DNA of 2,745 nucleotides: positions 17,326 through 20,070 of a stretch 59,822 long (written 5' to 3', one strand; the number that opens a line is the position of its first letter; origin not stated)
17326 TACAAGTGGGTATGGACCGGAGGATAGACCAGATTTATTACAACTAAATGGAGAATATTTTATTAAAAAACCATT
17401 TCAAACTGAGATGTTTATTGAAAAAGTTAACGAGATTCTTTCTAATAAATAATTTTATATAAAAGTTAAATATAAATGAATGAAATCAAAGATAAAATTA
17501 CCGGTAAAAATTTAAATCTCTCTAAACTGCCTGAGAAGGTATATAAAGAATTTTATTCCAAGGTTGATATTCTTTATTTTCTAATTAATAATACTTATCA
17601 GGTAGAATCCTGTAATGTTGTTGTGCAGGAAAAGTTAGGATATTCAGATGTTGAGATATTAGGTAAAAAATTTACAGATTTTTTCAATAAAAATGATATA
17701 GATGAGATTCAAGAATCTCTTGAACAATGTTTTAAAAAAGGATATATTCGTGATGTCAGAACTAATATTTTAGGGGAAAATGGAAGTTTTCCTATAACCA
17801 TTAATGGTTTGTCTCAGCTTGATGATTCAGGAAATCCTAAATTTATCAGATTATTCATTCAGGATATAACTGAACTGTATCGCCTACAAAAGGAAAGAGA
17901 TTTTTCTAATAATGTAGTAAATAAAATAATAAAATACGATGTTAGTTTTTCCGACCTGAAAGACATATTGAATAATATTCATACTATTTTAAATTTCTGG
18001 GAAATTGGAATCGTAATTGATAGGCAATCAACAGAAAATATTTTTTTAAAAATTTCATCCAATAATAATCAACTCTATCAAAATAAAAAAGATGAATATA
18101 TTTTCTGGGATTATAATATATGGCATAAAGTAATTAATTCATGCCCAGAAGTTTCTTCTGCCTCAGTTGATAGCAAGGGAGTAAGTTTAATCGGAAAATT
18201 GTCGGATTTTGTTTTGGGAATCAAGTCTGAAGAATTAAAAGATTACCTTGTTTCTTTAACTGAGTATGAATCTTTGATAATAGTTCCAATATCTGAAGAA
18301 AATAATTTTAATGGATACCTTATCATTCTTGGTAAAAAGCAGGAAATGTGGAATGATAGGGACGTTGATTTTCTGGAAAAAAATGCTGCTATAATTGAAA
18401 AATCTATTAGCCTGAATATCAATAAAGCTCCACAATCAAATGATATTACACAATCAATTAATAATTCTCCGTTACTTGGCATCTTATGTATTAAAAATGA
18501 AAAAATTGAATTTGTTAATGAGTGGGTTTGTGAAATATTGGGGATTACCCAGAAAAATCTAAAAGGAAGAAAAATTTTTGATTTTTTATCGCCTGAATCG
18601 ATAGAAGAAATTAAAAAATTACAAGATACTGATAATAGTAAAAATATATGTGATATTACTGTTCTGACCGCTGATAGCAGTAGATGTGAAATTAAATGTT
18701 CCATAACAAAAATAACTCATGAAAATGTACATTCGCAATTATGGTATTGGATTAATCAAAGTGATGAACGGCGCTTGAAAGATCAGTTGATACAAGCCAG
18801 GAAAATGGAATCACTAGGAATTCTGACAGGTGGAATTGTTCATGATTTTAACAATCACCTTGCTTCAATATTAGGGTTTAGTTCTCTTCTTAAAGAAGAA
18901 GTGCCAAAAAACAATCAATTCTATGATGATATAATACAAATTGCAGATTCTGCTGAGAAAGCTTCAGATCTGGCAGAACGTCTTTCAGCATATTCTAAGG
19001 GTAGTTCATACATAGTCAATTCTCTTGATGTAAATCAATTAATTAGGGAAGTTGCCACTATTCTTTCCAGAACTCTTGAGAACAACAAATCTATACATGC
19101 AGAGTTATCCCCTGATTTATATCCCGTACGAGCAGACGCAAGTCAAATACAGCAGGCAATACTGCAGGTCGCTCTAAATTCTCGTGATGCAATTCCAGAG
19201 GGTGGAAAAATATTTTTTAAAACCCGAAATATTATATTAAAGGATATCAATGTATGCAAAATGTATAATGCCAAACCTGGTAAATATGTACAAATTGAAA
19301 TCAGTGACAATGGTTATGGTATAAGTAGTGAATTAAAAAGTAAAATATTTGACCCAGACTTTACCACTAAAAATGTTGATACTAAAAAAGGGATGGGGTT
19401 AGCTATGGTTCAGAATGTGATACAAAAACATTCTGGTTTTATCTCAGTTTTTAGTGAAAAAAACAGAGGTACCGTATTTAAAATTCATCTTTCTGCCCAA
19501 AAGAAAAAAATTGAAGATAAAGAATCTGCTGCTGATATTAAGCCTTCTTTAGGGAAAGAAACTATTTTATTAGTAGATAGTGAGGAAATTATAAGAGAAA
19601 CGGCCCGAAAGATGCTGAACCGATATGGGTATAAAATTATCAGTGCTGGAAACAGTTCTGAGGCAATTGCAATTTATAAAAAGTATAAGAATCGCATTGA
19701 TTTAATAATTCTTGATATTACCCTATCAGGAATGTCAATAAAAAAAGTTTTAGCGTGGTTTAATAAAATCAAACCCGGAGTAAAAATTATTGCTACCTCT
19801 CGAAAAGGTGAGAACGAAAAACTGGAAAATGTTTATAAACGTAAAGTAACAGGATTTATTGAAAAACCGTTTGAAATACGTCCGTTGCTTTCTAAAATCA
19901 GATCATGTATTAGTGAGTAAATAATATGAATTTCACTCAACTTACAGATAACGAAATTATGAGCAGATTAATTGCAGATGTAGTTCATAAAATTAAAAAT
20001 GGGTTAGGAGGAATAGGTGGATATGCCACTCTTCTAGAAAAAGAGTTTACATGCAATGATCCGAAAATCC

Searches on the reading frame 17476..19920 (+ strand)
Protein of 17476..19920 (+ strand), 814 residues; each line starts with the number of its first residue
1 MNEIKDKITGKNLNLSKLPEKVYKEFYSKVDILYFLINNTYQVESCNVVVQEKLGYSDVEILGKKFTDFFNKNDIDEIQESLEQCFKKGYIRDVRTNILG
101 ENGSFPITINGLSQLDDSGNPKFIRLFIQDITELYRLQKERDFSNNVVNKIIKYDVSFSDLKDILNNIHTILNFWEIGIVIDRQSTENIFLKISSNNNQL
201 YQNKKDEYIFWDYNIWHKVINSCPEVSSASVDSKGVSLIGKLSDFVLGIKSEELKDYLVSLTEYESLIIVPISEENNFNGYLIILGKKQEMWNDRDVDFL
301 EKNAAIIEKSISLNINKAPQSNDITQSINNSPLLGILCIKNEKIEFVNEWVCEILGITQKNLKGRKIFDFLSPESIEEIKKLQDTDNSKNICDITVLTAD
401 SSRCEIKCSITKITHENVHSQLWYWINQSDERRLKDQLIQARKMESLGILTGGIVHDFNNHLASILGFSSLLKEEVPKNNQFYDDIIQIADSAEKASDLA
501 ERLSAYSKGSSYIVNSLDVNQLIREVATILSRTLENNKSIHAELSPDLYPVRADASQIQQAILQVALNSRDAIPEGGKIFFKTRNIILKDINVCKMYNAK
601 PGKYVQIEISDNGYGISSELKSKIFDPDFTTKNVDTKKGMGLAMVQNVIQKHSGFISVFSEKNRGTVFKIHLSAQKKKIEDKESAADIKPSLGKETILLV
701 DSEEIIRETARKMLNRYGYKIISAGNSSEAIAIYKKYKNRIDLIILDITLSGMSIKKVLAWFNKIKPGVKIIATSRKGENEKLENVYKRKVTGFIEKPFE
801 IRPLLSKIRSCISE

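Call 14: search_protein_families(library=pfam, proteins=[window:17476-19920:+], max_evalue=0.0001)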
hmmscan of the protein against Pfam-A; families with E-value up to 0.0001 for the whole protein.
window:17476-19920:+ (814 aa): 8 families
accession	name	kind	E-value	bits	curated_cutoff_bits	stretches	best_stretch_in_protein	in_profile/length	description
PF13426.13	PAS_9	-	3.2e-17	63.1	27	2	34-133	4-103/103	PAS domain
PF00072.30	Response_reg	-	3.9e-17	62.8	30.2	1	697-808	1-110/111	Response regulator receiver domain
PF02518.31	HATPase_c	-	6.9e-15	55.9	26.4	1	554-674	2-109/111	Histidine kinase-, DNA gyrase B-, and HSP90-like ATPase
PF00989.32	PAS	-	7.8e-09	36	22.6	0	340-416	19-99/113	PAS fold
PF08448.16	PAS_4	-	1.5e-07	32.1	23.1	0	35-136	9-110/110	PAS fold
PF13188.13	PAS_8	-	2.4e-06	27.7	21.8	0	328-376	7-55/65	PAS domain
PF08447.18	PAS_3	-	2.5e-06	28.1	25.6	0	46-104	4-64/89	PAS fold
PF00512.31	HisKA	-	3e-05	24.4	26.9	1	450-508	5-62/66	His Kinase A (phospho-acceptor) domain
